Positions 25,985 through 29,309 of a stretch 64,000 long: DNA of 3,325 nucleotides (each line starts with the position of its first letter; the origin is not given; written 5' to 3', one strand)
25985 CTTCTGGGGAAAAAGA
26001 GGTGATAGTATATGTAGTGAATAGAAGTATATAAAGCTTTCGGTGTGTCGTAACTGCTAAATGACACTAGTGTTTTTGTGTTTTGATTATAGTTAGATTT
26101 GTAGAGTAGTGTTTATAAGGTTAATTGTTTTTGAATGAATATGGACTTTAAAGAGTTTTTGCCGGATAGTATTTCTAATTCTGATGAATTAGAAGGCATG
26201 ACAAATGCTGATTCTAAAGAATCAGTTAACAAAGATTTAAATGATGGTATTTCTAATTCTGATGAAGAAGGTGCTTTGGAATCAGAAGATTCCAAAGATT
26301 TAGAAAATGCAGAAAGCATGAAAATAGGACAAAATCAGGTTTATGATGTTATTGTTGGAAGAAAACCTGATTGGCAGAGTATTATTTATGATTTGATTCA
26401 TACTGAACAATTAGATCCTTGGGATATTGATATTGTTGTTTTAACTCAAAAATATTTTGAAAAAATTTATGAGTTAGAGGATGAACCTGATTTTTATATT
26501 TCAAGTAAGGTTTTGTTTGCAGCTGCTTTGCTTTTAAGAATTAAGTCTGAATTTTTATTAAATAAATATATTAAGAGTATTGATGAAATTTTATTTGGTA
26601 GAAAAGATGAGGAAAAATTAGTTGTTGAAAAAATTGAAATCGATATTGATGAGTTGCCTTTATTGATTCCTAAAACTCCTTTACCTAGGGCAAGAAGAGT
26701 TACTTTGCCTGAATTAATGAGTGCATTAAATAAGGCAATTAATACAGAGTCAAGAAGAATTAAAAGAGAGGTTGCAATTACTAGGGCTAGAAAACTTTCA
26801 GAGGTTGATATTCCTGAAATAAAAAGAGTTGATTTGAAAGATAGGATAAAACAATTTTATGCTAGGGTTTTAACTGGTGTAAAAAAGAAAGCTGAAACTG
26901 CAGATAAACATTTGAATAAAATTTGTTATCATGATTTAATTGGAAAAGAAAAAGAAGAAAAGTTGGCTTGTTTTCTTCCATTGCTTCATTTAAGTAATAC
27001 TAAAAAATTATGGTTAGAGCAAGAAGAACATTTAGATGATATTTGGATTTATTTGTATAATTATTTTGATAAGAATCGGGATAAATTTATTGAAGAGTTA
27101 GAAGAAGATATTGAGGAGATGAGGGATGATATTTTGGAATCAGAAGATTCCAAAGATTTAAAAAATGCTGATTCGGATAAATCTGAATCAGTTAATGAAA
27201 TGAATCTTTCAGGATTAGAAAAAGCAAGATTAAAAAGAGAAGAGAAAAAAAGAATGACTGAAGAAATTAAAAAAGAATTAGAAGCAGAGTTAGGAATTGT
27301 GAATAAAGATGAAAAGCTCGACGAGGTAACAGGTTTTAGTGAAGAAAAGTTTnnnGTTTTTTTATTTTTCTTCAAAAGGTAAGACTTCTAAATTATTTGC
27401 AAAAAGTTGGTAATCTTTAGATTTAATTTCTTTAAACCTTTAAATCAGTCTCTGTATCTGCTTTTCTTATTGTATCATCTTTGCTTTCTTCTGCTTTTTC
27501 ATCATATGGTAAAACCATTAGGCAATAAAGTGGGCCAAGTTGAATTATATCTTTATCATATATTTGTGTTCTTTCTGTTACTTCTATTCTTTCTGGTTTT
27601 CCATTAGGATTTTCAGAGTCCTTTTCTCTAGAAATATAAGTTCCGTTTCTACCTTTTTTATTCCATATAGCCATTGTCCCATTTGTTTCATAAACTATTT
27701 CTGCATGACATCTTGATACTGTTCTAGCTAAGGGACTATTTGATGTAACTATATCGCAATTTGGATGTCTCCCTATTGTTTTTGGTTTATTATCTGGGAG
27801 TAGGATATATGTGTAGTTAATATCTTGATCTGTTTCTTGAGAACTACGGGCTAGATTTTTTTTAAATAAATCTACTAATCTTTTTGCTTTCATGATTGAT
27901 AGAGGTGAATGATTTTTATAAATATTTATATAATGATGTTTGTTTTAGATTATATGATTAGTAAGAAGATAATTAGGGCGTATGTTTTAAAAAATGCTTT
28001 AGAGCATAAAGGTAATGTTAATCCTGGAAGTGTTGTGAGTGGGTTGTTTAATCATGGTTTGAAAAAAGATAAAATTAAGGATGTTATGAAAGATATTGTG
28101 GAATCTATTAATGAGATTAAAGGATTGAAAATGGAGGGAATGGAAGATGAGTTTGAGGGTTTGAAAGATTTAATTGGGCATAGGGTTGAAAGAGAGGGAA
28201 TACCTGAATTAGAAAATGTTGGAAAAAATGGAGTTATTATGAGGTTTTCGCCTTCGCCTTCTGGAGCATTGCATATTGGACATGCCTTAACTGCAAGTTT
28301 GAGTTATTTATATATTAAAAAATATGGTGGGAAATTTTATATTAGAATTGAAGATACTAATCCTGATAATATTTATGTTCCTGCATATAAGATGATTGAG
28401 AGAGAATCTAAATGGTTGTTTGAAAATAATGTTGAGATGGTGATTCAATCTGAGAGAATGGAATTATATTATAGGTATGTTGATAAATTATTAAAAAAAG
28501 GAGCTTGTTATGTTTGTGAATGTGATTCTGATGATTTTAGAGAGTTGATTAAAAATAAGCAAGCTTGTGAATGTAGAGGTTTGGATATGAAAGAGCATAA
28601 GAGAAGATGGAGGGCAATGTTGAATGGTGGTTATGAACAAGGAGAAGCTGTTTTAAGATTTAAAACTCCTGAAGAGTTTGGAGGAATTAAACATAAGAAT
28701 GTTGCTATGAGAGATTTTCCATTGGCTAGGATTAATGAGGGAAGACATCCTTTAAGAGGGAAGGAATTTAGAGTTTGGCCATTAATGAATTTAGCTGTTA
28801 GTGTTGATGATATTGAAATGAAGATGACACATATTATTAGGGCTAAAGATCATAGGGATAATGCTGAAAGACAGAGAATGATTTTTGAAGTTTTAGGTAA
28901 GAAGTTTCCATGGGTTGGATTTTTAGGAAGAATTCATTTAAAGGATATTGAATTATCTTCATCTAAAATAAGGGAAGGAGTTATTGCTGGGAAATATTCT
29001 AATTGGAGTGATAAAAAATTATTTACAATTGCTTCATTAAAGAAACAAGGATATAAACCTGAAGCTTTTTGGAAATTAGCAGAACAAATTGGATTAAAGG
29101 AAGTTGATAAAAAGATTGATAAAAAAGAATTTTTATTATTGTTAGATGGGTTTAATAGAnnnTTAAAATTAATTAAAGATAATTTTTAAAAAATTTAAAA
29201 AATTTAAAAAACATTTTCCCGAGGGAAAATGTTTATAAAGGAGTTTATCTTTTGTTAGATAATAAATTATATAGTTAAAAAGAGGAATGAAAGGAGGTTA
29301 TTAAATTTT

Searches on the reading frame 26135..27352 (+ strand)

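Call 10: search_protein_families(library=pfam, max_evalue=0.00001, proteins=[window:26135-27352:+])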
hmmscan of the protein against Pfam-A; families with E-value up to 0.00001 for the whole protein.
window:26135-27352:+ (406 aa): 1 family
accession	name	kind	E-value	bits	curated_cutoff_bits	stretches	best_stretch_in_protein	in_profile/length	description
PF02616.19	SMC_ScpA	-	3.3e-14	53.9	24.6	1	87-306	1-230/232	Segregation and condensation protein ScpA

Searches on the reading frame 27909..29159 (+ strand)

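Call 11: search_protein_families(library=pfam, max_evalue=0.001, proteins=[window:27909-29159:+])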
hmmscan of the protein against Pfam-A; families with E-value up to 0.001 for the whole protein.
window:27909-29159:+ (417 aa): 1 family
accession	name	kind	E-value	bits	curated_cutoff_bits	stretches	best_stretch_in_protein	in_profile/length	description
PF00749.27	tRNA-synt_1c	-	3e-55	187.8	23.4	1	109-400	2-295/314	tRNA synthetases class I (E and Q), catalytic domain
